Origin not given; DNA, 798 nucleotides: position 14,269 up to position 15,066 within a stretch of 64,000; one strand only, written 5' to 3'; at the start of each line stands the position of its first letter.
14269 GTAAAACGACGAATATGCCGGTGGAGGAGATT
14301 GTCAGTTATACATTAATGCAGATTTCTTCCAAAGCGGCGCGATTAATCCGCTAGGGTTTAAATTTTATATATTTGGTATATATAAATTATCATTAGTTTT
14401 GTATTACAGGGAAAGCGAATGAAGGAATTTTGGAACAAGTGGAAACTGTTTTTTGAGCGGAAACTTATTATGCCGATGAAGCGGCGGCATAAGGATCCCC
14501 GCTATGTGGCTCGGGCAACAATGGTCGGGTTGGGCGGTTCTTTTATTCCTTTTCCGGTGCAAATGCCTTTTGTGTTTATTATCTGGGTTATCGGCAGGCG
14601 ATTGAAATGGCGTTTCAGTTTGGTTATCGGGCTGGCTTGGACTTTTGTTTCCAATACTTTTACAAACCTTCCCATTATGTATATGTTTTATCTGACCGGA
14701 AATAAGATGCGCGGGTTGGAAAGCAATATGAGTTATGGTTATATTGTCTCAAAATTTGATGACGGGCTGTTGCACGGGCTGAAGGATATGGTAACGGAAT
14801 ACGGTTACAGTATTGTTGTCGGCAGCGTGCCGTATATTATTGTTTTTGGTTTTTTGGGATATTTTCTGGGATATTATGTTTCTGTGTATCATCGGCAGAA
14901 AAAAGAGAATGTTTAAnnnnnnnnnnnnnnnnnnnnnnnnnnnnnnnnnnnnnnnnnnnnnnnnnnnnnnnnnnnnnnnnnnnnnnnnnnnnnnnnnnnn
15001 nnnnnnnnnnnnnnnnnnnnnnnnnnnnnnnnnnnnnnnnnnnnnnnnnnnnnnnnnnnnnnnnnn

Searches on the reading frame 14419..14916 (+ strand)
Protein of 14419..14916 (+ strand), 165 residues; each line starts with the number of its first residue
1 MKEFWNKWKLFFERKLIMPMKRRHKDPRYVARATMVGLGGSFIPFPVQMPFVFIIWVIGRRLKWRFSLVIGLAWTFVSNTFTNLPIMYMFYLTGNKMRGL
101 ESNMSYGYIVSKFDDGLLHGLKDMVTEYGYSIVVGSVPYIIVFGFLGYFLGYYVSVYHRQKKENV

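Call 68: search_protein_families(library=pfam, proteins=[window:14419-14916:+], max_evalue=0.001)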
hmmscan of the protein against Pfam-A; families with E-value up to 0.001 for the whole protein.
window:14419-14916:+ (165 aa): 1 family
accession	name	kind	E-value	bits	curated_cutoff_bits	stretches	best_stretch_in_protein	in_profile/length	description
PF09835.14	DUF2062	-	1e-22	81.1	27.4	1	16-162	7-145/147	Uncharacterized protein conserved in bacteria (DUF2062)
